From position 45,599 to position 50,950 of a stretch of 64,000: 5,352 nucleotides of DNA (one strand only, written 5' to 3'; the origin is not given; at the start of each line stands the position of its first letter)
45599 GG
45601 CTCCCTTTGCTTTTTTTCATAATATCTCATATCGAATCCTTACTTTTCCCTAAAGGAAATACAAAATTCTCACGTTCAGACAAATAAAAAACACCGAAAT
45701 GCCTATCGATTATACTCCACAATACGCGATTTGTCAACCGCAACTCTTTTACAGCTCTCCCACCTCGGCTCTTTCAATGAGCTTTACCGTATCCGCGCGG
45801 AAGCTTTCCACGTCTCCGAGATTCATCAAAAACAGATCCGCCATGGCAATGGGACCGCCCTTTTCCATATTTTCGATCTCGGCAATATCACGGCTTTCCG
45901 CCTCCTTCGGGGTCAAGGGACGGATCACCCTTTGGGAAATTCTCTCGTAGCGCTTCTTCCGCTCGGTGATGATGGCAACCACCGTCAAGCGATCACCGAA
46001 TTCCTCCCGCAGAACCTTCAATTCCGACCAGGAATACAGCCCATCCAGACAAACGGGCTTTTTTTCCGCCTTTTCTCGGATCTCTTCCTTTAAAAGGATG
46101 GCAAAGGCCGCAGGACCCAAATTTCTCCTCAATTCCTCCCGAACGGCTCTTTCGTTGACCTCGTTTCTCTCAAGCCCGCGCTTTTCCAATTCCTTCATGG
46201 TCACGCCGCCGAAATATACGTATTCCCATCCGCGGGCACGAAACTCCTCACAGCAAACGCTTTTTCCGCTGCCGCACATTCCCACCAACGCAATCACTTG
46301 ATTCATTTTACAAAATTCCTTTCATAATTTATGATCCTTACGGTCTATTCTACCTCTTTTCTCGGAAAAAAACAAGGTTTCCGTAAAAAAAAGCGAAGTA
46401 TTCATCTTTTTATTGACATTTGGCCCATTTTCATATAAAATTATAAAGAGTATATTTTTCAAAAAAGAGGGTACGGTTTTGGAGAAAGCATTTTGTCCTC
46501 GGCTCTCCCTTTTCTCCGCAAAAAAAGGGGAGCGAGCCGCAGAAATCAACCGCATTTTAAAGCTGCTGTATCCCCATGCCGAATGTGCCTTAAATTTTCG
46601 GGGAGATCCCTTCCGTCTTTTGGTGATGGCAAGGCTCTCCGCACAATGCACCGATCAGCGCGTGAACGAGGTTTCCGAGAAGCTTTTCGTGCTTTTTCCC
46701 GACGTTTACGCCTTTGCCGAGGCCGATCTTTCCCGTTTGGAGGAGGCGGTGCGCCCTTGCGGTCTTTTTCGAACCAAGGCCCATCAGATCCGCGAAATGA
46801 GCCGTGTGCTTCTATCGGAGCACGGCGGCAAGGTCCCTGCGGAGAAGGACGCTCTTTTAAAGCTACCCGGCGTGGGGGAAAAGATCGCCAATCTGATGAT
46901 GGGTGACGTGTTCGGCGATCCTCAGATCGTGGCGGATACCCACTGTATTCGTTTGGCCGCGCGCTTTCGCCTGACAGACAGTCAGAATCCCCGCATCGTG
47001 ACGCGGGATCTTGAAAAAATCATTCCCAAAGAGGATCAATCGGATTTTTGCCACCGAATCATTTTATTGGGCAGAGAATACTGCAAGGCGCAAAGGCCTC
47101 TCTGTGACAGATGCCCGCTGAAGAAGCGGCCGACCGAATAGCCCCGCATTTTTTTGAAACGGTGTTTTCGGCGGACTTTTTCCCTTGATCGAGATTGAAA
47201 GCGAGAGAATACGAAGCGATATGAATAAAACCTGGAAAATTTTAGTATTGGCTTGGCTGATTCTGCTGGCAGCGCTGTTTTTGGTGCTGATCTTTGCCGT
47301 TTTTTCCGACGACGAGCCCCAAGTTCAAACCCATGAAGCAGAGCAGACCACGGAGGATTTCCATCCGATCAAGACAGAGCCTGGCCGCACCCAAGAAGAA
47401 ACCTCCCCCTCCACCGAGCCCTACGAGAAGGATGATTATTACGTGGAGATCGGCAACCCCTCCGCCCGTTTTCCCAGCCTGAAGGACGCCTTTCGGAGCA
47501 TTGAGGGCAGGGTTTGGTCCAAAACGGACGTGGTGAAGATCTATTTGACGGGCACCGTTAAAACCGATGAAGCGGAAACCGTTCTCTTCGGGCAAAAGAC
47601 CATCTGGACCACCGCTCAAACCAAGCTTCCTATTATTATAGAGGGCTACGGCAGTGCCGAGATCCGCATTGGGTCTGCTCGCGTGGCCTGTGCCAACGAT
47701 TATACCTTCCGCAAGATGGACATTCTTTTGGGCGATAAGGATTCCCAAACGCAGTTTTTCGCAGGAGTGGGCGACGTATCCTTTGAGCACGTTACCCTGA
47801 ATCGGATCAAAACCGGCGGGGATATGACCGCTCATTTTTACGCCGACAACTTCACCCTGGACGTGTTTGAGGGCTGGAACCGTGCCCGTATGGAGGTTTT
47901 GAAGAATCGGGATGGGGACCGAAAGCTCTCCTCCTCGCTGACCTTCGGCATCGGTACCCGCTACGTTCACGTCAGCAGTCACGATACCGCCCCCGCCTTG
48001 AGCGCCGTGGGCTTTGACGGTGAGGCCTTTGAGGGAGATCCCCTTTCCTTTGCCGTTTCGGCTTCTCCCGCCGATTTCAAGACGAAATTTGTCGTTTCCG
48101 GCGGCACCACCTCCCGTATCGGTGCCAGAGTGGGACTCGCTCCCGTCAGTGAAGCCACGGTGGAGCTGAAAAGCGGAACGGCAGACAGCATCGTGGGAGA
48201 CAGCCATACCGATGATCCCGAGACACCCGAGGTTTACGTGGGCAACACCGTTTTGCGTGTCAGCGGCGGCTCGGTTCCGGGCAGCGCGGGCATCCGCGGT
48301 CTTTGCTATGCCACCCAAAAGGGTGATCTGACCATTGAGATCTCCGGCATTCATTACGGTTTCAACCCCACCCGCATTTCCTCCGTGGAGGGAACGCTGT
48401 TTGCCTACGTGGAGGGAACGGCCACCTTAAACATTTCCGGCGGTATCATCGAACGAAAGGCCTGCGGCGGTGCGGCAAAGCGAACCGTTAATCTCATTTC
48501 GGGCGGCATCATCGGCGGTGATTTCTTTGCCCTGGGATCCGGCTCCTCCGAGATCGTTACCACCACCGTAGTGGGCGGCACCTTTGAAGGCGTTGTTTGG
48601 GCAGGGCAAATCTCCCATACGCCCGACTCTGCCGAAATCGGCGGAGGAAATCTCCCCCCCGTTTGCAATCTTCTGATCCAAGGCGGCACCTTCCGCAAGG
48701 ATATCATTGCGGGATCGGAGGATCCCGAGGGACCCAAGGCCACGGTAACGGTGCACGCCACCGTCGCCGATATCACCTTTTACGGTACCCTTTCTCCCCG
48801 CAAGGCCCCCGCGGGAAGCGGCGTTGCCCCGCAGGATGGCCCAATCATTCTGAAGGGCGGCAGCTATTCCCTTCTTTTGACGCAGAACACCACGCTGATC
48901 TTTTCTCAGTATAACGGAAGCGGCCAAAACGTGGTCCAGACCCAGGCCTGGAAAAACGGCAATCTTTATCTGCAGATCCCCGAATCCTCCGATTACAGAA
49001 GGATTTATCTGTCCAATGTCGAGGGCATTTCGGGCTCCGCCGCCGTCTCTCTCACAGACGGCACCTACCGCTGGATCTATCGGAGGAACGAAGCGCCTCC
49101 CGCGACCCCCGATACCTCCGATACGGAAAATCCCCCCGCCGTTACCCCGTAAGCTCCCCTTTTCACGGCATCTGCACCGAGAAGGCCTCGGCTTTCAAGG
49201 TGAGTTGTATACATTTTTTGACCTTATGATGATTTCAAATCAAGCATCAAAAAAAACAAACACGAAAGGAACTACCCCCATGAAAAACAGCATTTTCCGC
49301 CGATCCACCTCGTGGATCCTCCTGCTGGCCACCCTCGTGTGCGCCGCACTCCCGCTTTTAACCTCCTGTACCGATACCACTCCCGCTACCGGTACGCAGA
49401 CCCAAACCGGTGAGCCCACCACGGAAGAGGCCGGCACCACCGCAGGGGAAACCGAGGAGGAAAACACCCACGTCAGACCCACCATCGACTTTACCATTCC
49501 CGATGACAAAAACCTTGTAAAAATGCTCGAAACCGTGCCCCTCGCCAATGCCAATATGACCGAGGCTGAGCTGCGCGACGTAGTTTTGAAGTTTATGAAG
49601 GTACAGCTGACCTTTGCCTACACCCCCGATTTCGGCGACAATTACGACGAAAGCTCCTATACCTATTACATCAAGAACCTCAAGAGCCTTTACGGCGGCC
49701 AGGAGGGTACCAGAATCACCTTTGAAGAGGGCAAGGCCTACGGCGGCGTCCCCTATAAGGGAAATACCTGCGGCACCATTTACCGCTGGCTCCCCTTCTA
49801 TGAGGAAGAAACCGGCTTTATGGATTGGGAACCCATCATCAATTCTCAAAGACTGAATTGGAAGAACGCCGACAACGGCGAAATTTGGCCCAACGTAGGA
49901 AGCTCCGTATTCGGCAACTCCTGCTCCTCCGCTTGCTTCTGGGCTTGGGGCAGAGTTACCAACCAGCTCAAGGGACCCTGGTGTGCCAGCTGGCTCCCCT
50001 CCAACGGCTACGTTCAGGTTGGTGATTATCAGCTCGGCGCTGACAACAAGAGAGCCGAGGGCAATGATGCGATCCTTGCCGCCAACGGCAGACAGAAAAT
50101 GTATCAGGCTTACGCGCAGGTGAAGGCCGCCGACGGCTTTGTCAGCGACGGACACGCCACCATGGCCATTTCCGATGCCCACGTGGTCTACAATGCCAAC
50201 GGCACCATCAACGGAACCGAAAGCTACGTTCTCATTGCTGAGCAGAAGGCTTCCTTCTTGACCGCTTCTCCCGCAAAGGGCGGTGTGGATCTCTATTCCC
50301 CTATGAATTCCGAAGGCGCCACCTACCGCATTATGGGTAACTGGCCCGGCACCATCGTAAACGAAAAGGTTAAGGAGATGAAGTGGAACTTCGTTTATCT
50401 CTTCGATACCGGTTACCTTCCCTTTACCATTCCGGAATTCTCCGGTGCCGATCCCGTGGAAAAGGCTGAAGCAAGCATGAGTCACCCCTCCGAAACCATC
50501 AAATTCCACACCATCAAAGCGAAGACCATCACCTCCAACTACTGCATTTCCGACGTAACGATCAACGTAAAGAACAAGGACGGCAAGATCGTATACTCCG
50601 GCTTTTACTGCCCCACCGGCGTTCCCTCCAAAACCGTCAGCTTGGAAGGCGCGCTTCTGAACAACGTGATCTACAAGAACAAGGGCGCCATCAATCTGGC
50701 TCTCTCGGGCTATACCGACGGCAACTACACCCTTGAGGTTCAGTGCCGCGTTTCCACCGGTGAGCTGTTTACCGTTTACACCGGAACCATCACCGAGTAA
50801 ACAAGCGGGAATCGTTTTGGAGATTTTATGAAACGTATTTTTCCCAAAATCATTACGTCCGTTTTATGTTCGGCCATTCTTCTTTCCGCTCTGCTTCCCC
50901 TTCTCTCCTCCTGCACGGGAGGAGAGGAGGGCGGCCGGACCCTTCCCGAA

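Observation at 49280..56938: Five tandem, diverged paralogous lipoproteins with an invariant Cys/His/Asp signature and no family I can name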

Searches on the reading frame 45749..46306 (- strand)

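Call 14: search_protein_families(library=pfam, proteins=[window:45749-46306:-], max_evalue=0.001)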
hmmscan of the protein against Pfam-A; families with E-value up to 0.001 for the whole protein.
window:45749-46306:- (185 aa): 2 families
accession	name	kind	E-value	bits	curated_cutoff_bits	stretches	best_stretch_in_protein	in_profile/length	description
PF13238.12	AAA_18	-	1.2e-07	32.7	29.4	1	5-128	1-113/128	AAA domain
PF13207.12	AAA_17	-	6.7e-06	26.9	27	1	8-126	1-119/136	AAA domain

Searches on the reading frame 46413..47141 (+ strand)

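Call 14: search_protein_families(library=pfam, proteins=[window:46413-47141:+], max_evalue=0.001)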
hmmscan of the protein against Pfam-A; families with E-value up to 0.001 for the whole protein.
window:46413-47141:+ (242 aa): 2 families
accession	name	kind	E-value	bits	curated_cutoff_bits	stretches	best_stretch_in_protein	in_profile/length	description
PF00730.31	HhH-GPD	-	3.7e-20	72.7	26.2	1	73-206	3-108/108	HhH-GPD superfamily base excision DNA repair protein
PF00633.29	HHH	-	0.00011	22.3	24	1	137-160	2-25/30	Helix-hairpin-helix motif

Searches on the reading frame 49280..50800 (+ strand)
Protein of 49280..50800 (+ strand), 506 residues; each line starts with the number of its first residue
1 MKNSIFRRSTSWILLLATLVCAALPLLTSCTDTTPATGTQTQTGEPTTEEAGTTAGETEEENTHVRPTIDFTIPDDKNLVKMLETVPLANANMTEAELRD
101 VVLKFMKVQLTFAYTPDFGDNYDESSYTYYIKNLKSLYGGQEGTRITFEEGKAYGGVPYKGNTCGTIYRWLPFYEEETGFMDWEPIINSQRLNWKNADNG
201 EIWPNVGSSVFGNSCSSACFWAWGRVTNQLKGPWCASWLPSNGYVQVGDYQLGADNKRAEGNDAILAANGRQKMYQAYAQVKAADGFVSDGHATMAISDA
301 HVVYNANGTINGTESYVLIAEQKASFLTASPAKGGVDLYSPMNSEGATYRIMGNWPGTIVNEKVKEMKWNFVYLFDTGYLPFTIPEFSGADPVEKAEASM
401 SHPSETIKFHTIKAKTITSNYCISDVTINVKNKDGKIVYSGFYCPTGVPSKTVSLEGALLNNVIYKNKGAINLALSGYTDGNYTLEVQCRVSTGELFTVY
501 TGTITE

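Call 3: search_protein_families(library=pfam, proteins=[window:49280-50800:+], max_evalue=1)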
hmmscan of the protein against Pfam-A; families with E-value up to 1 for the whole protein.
window:49280-50800:+ (506 aa): 2 families
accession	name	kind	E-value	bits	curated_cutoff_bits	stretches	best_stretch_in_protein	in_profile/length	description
PF11589.14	DUF3244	-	0.0015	18.9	25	1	418-457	34-71/96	Domain of unknown function (DUF3244)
PF21827.1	New_glue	-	0.069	13.3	31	1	11-59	4-54/94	New glue protein family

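Call 4: search_protein_families(library=ncbifam, proteins=[window:49280-50800:+], max_evalue=1)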
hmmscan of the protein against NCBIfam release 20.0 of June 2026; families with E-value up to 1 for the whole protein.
window:49280-50800:+ (506 aa): 0 families

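Call 7: search_solved_structures(query=A1, max_evalue=10, show_alignments=2)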
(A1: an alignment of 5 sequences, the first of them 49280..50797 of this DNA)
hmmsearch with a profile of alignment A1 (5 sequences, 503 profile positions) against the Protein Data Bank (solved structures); distinct sequences matched with E-value up to 10: 0.
